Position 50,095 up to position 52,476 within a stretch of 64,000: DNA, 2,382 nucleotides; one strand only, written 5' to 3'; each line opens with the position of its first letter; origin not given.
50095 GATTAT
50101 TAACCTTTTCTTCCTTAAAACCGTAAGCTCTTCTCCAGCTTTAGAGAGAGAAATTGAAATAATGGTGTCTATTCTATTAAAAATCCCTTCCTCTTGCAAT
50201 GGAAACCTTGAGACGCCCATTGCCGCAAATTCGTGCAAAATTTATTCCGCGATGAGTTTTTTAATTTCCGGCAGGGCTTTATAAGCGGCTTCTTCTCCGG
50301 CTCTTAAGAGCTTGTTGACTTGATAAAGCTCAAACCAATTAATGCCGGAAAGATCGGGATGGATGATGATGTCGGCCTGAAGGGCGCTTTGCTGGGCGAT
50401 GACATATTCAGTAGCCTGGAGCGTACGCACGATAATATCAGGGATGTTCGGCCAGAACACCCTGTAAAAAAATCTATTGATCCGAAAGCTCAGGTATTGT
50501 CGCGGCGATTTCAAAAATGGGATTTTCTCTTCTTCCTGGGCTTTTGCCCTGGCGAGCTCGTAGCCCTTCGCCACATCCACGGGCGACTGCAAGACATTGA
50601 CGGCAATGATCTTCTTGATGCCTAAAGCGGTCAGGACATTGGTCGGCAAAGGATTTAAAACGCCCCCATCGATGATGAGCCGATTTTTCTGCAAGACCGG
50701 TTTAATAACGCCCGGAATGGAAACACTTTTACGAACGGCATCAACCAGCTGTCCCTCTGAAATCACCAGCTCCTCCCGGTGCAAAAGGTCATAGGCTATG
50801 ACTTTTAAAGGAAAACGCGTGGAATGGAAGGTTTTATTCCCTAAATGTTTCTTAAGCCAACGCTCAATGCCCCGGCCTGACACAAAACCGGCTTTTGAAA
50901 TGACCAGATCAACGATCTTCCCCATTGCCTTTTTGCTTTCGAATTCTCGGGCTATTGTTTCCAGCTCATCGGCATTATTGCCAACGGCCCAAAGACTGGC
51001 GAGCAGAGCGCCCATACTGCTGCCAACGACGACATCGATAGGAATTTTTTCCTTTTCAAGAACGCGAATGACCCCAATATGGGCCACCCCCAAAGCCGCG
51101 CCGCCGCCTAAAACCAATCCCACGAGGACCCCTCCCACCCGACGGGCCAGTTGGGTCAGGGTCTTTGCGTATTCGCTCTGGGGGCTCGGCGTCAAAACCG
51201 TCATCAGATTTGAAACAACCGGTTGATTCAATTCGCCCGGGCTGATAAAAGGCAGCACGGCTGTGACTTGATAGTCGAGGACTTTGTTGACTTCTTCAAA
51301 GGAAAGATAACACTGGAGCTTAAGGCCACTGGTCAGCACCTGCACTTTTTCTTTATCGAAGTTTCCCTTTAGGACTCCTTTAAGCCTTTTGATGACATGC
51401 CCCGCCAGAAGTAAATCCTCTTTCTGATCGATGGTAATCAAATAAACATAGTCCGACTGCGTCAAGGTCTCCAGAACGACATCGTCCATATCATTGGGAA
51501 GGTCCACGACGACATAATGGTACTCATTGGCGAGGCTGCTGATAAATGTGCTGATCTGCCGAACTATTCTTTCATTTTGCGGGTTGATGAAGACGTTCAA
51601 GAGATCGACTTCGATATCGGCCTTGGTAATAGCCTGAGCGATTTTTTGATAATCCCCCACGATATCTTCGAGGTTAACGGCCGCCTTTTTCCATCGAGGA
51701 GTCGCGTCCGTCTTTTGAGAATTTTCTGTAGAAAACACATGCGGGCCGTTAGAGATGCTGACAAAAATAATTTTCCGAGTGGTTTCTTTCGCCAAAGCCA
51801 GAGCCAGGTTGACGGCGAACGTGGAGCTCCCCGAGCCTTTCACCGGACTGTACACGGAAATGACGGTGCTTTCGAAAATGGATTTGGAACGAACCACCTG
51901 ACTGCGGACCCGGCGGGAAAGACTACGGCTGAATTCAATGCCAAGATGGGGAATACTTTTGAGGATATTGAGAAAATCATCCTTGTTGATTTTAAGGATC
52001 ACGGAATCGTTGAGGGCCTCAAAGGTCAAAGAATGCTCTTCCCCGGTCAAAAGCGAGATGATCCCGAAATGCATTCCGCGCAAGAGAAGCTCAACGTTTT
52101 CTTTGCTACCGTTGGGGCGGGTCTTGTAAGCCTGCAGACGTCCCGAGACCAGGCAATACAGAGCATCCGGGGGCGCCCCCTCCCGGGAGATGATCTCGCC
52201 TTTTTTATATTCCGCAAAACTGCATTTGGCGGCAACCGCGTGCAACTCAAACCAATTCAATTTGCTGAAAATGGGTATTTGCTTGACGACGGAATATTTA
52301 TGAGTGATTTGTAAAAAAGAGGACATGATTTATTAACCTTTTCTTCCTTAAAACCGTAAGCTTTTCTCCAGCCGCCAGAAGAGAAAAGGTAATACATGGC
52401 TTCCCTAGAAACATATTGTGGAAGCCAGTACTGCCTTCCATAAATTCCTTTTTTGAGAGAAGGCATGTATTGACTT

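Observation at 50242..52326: Unusual cNMP-binding / pseudo-ParA / patatin three-domain protein with an R2 leader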

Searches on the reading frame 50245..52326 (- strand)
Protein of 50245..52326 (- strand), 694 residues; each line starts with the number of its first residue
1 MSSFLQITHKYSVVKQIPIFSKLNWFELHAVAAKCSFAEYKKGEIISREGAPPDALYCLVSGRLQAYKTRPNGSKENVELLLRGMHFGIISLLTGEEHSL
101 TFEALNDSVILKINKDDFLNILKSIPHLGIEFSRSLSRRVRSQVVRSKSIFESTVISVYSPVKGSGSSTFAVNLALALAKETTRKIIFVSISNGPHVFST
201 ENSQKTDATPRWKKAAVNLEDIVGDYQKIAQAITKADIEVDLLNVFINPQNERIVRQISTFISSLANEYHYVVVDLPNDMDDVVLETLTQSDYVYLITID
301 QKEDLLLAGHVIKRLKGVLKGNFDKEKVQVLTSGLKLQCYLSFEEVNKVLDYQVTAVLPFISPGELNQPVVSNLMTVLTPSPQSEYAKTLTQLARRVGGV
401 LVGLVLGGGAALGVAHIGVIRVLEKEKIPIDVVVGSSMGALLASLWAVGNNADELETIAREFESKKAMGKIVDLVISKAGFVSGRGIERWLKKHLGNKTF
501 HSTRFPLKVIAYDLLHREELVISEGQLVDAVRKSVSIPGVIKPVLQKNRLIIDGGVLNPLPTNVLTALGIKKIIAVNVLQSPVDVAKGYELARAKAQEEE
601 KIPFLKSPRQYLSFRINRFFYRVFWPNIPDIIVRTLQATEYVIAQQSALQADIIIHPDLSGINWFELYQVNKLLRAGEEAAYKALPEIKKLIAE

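Call 3: search_protein_families(library=pfam, proteins=[window:50245-52326:-], max_evalue=1)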
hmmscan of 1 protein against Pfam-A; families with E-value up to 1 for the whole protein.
window:50245-52326:- (694 aa): 5 families
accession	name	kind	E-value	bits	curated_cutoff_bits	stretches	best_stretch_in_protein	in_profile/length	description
PF01734.28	Patatin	-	1.1e-31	111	27.7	1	404-565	1-190/191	Patatin-like phospholipase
PF00027.35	cNMP_binding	-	4.4e-21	75.1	27.5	1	39-123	3-87/89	Cyclic nucleotide-binding domain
PF13614.12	AAA_31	-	2.7e-07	31.1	27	1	154-309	2-156/177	AAA domain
PF20434.5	BD-FAE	-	0.011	15.7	26.8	1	432-481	92-142/215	BD-FAE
PF10609.15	ParA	-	0.015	15.2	27.1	1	154-293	4-136/246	NUBPL iron-transfer P-loop NTPase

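Call 4: search_protein_families(library=ncbifam, proteins=[window:50245-52326:-], max_evalue=1)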
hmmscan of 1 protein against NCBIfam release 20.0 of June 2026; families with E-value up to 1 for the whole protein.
window:50245-52326:- (694 aa): 23 families
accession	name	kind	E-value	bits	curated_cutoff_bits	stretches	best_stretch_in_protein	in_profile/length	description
NF007623.0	PRK10279.1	equivalog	4e-33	114.9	272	1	401-692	5-297/301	patatin-like phospholipase RssA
NF041163.2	encap_f2b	equivalog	2.7e-11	43.2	400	1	16-138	75-199/450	family 2B encapsulin nanocompartment shell protein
NF043045.1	T4SS_VpdC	equivalog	2.9e-10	38.9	1000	2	404-465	308-369/880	Dot/Icm T4SS effector VpdC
NF007707.0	PRK10402.1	subfamily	2.3e-07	30.6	180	1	28-118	24-114/226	transcriptional regulator YeiL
TIGR03815.1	CpaE_hom_Actino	equivalog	4.1e-07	29.5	154.45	1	152-300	110-254/340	septum site-determining protein Ssd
TIGR03896.1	cyc_nuc_ocin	subfamily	3.3e-06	26.7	161.05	1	19-145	145-275/317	bacteriocin-type transport-associated protein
TIGR01969.1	minD_arch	subfamily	4e-05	22.9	201.75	1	155-400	2-233/251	cell division ATPase MinD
TIGR03018.1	pepcterm_TyrKin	hypoth_equivalog_domain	0.00012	21.5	230.65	1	135-189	17-71/207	XrtA-associated tyrosine autokinase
NF041546.1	ParA_partition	equivalog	0.00019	21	180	1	257-305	65-113/203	ParA family partition ATPase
NF050806.1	TransRegFixKCaul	equivalog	0.00033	20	300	1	31-113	19-98/215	transcriptional regulator FixK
NF053870.1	DS2_1_antiphage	equivalog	0.00064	19.1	400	1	404-461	3-65/299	anti-phage phospholipase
NF008669.0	PRK11670.1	equivalog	0.00073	18.5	348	1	154-291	108-237/369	iron-sulfur cluster carrier protein ApbC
NF008732.0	PRK11753.1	equivalog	0.0012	18.3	266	1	28-143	16-132/214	cAMP-activated global transcriptional regulator CRP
TIGR01968.1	minD_bact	equivalog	0.0031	16.9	212.9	1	155-398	3-237/261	septum site-determining protein MinD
NF041283.1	PrgP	equivalog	0.0072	15.7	400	1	166-331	15-187/297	ParA superfamily DNA segregation protein PrgP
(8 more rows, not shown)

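Call 5: search_protein_families(library=padloc, proteins=[window:50245-52326:-], max_evalue=1)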
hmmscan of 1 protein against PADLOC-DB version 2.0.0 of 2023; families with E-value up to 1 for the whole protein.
window:50245-52326:- (694 aa): 6 families
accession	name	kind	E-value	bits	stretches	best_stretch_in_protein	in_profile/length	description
PDLC00731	Effector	-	7.6e-07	26.4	1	30-143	35-146/306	TIR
PDLC02371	PycTIR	-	8.3e-05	20.1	1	30-144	32-142/288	-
PDLC00732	Effector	-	9.3e-05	19.5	1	30-142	31-139/301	TIR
PDLC00758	Effector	-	0.00011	19.6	1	404-521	9-135/331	Phospholipase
PDLC00755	Effector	-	0.00024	18.3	1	404-462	14-77/311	Phospholipase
PDLC00757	Effector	-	0.0034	14.8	1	404-518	13-139/331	Phospholipase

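Call 7: find_homologous_proteins(query=window:50245-52326:-, max_evalue=0.00001)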
Query window:50245-52326:- (694 aa): 711 proteins with E <= 0.00001 among 8000 candidates; the best 120 are listed.
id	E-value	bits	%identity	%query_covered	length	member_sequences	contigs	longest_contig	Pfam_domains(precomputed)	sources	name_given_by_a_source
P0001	0.0e+0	1518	100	100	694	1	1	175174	PF13614.13,PF00027.36,PF01734.28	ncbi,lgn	-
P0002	0.0e+0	1111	70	100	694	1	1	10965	PF13614.13,PF00027.36,PF01734.28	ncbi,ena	-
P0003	0.0e+0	1096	70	100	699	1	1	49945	PF13614.13,PF00027.36,PF01734.28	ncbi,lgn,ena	-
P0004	0.0e+0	1055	67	100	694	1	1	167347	PF13614.13,PF00027.36,PF01734.28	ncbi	-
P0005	1.7e-284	963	63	100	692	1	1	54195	PF00027.36,PF01734.28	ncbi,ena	-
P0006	2.4e-280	950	62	100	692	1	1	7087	PF00027.36,PF01734.28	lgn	-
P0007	2.8e-280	949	62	100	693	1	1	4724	PF13614.13,PF00027.36,PF01734.28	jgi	-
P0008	2.6e-274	930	59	100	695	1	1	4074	PF00027.36,PF01734.28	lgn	-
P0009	1.6e-273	927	60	100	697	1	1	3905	PF13614.13,PF00027.36,PF01734.28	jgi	jgi:NTE family protein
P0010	3.5e-273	926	60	100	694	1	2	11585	PF00027.36,PF01734.28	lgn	-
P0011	2.3e-271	920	59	99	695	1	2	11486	PF00027.36,PF01734.28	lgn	-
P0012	4.9e-271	919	60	98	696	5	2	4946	PF00027.36,PF01734.28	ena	-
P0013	6.2e-269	912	59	100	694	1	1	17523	PF13614.13,PF00027.36,PF01734.28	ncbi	-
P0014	2.3e-268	910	57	100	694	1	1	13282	PF00027.36,PF01734.28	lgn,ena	-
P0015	1.3e-267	908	59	100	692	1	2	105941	PF00027.36,PF01734.28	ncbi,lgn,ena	-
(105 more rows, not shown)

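Call 18: search_solved_structures(query=A2, max_evalue=0.01)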
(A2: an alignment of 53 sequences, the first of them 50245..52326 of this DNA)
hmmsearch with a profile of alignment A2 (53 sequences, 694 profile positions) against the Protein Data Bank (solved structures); distinct sequences matched with E-value up to 0.01: 145 (the best 60 are shown).
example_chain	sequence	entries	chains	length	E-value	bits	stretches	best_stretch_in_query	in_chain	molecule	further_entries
5fqu_A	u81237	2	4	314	5.4e-39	137.1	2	402-467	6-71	PATATIN-LIKE PROTEIN, PLPD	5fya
9ya0_MA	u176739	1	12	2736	4e-28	101.1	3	6-123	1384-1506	PCR12, TGME49_219070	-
5kbf_A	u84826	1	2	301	2.6e-16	62.1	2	12-125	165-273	CAMP-dependent protein kinase regulatory subunit, putative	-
5dyk_A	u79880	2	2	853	9.2e-15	57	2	10-103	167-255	CGMP-dependent protein kinase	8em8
5ezr_A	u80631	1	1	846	9.4e-14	53.6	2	18-126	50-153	cGMP-dependent protein kinase, putative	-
4rz7_A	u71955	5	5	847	9.5e-14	53.6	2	18-126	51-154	cGMP-dependent protein kinase, putative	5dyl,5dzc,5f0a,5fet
9p74_A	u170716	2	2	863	1e-13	53.5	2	18-126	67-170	cGMP-dependent protein kinase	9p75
2z69_A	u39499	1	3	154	1e-11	46.9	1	12-146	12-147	DNR protein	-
3dkw_A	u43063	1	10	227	3e-11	45.4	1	12-147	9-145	DNR protein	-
3j4q_B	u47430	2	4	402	1.1e-10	43.5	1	12-122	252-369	cAMP-dependent protein kinase type II-alpha regulatory subunit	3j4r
2qvs_B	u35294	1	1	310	2.5e-10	42.3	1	12-122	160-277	cAMP-dependent protein kinase type II-alpha regulatory subunit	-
9d2f_b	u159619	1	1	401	6.7e-10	40.9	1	12-122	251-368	cAMP-dependent protein kinase type II-alpha regulatory subunit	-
3ea0_A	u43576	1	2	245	1.2e-09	40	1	158-400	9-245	ATPase, ParA family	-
4ev0_A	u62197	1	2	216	1.7e-09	39.6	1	40-144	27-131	Transcription regulator, Crp family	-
6rsx_A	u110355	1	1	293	2.1e-09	39.3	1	13-123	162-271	Regulatory Subunit of Protein Kinase A (cAMP-dependent) from Euglena gracilis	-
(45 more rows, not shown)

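Call 19: find_related_loci(query=A2, collection=genome_contigs, flank=6000)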
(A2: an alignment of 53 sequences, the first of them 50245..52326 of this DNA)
Query A2 (694 aa) in genome_contigs; peptide patterns used: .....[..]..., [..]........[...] (x = any residue, [..] = any of these).
600 stretches matched a pattern (row limit reached: there are more); 290 encode a relative of the query (tblastn E <= 1e-3); the best 80 are kept; 79 distinct loci.
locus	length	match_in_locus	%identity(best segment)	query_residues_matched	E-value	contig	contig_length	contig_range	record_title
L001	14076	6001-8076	63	1-694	0e+0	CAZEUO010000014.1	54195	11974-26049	MAG TPA_asm: uncultured Planctomycetales bacterium isolate SRP178908_co1_326 genome assembly, contig: NODE_292_length_54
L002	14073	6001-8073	57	1-692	0e+0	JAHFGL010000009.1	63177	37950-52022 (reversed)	MAG: Candidatus Omnitrophota bacterium isolate nzgw314 NODE_532_length_63178_cov_4.546537, whole genome shotgun sequence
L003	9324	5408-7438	57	1-684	0e+0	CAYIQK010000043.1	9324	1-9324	MAG TPA_asm: uncultured Planctomycetales bacterium isolate ERP119705_co25_244 genome assembly, contig: NODE_7066_length_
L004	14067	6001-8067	57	1-693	0e+0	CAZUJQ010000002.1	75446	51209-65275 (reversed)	MAG TPA_asm: uncultured Planctomycetales bacterium isolate binchicken_co21_390 genome assembly, contig: NODE_60_length_7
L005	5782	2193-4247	57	1-692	0e+0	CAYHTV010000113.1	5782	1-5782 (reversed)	MAG TPA_asm: uncultured Planctomycetales bacterium isolate ERP119705_co15_632 genome assembly, contig: NODE_18208_length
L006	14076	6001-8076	59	1-694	0e+0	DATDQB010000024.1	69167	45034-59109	MAG TPA_asm: Candidatus Omnitrophota bacterium isolate SMAG_U7936 k141_744064, whole genome shotgun sequence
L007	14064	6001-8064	56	1-692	0e+0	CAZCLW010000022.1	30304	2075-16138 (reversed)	MAG TPA_asm: uncultured Planctomycetales bacterium isolate SRP239054_co1_195 genome assembly, contig: NODE_962_length_30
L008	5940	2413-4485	56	1-693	0e+0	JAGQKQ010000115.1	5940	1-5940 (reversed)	MAG: Candidatus Omnitrophota bacterium isolate HKST-UBA08 NODE_115_length_5940_cov_2.838137, whole genome shotgun sequen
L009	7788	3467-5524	54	1-692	0e+0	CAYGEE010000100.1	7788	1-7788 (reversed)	MAG TPA_asm: uncultured Planctomycetales bacterium isolate ERP113451_co3_410 genome assembly, contig: NODE_8263_length_7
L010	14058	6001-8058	57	1-693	0e+0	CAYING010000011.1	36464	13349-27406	MAG TPA_asm: uncultured Planctomycetales bacterium isolate ERP119705_co25_670 genome assembly, contig: NODE_508_length_3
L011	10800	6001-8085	55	1-694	0e+0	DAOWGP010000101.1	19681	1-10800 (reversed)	MAG TPA_asm: Candidatus Omnitrophota bacterium isolate CSMAG_1994 CSMAG_1994_k141_164571_length_19681_cov_69.6963, whole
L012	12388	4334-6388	55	7-692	0e+0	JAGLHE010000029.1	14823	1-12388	MAG: Candidatus Omnitrophota bacterium isolate RS_10_7 ROV157_10.bin.7.fa_29, whole genome shotgun sequence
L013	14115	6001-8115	54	1-692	0e+0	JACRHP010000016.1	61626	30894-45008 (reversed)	MAG: Candidatus Omnitrophota bacterium isolate NC_groundwater_1780_Pr3_B-0.1um_53_71 SR-2_scaffold_141_571553, whole gen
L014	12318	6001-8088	53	1-694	0e+0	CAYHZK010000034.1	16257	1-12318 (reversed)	MAG TPA_asm: uncultured Planctomycetales bacterium isolate ERP119705_co15_651 genome assembly, contig: NODE_3759_length_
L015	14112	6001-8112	54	1-692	0e+0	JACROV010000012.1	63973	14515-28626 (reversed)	MAG: Candidatus Omnitrophota bacterium isolate NC_groundwater_1970_Pr3_S-0.2um_51_5 scaffold_58004, whole genome shotgun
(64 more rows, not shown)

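Call 26: predict_structure(alignment_id=A2)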
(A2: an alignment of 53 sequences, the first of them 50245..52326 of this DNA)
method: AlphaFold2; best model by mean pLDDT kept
length: 694 residues; sequences in the alignment: 53
mean_pLDDT: 85.4   pTM: 0.79
mean pLDDT of the five models: 85.4, 83.8, 83.7, 81.5, 78.0
residues with pLDDT >= 90: 278; 70-90: 361; 50-70: 36; < 50: 19
segments of 3 or more residues with pLDDT < 50: 1-5, 145-150, 199-205
pLDDT, mean of each block of 10 residues (from residue 1): 55 86 89 91 90 92 88 82 88 88 90 94 91 84 49 86 88 92 91 64 56 86 82 81 89 83 85 92 89 91 90 90 86 69 76 82 75 79 85 89 92 94 95 95 95 95 82 60 82 90 87 92 92 87 89 89 90 93 86 86 85 83 73 85 92 94 86 96 97 88
secondary structure, 60 per line:
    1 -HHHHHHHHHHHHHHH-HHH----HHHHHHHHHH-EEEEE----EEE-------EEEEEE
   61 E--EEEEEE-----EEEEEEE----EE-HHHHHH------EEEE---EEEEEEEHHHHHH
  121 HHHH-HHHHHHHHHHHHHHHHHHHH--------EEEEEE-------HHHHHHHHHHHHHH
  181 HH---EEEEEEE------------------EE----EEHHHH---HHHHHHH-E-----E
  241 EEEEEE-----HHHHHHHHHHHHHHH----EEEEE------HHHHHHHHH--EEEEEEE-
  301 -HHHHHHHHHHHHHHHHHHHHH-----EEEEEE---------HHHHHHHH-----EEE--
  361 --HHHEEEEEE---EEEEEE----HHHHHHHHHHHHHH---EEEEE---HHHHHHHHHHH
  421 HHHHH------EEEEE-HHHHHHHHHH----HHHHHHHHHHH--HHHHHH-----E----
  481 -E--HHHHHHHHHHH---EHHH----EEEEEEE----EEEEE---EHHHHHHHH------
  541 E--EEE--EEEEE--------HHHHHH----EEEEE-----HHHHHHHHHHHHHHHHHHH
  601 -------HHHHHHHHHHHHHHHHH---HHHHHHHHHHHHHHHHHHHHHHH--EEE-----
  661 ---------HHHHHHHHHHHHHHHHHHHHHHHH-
elements in order (helices of 4 or more, strands of 3 or more residues): H2-16 H25-34 E36-40 E45-47 E55-61 E64-69 E75-81 H89-94 E101-104 E108-114 H115-124 H126-145 E154-159 H167-182 E186-192 H219-222 H226-232 E240-246 H252-266 E271-275 H282-290 E293-299 H302-322 E328-333 H343-350 E356-358 E366-371 E375-380 H385-398 E402-406 H410-425 E432-436 H438-447 H452-462 H465-470 H485-495 E507-513 E518-522 H527-534 E544-546 E549-553 H562-567 E572-576 H582-600 H608-624 H628-650 E653-655 H670-693

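Call 28: fold_search(model_id=the predicted structure, library=pdb)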
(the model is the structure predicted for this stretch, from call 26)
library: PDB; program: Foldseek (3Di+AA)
matches with E <= 10: 1631; with E <= 0.001: 831
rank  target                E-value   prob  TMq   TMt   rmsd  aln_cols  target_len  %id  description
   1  5fya_A                5.2e-18  1.00  0.32  0.84   3.5       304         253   26  Cubic crystal of the native PlpD (released 2016-04-06)
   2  5fqu_B                3.7e-17  1.00  0.32  0.85   3.5       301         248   26  Orthorhombic crystal structure of of PlpD (selenomethionine derivative) (released 2016-04-06)
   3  5fqu_A                5.6e-17  1.00  0.30  0.80   4.7       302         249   24  Orthorhombic crystal structure of of PlpD (selenomethionine derivative) (released 2016-04-06)
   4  5fya_B                1.4e-16  1.00  0.32  0.83   6.5       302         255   25  Cubic crystal of the native PlpD (released 2016-04-06)
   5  9kej_A                6.8e-12  1.00  0.29  0.53   8.1       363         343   15  Cryo-EM structure of AbCapV S58A filament bound with 3'3'-cGAMP (released 2025-11-12)
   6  8zr9_A                1.5e-11  1.00  0.30  0.55   7.8       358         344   15  Cryo-EM structure of AbCapV filemant bound with 3',3'-cGAMP (released 2025-11-19)
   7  9jek_D                2.2e-11  1.00  0.31  0.57   7.2       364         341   17  Cryo-EM structure of AbCapV tetramer, intermediate form (released 2025-11-19)
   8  9ion_C                2.7e-11  1.00  0.30  0.65   4.3       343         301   16  Cryo-EM structure of cUA bound CapE filament (released 2025-05-21)
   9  9iom                  2.7e-11  1.00  0.29  0.62   6.6       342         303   18  CapE apo form (released 2025-05-21)
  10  9ioq                  2.9e-11  1.00  0.30  0.62   6.7       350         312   18  Crystal structure of CapE bound cUA (released 2025-05-21)
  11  9ion_D                3.5e-11  1.00  0.30  0.64   5.7       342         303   18  Cryo-EM structure of cUA bound CapE filament (released 2025-05-21)
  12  9ion_B                4.1e-11  1.00  0.28  0.62  10.3       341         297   17  Cryo-EM structure of cUA bound CapE filament (released 2025-05-21)
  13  9jeh_A                6.0e-11  1.00  0.26  0.50  12.3       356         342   16  Cryo-EM structure of AbCapV dimer, apo form (released 2025-11-19)
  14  9kh6_A                7.1e-11  1.00  0.31  0.60   8.1       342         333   16  cryo-EM structure of lipase/ligand/substrate complex (released 2026-03-04)
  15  9ion_A                1.1e-10  1.00  0.28  0.60  10.3       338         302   17  Cryo-EM structure of cUA bound CapE filament (released 2025-05-21)
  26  3ea0_B                4.1e-10  1.00  0.26  0.69   4.6       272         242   18  Crystal Structure of ParA Family ATPase from Chlorobium tepidum TLS (released 2008-09-23)
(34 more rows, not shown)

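Call 61: find_encoding_contigs(protein=P0001, flank=10000, max_places=2)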
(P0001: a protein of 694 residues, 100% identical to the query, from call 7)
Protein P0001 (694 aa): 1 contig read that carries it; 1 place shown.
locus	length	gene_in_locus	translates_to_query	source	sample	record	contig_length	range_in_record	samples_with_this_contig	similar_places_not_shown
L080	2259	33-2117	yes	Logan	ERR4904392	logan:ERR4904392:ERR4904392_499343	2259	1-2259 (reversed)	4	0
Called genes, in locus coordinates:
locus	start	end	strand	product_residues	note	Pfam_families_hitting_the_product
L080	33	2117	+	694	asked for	PF00027:cNMP_binding, PF13614:AAA_31 (weak), PF01734:Patatin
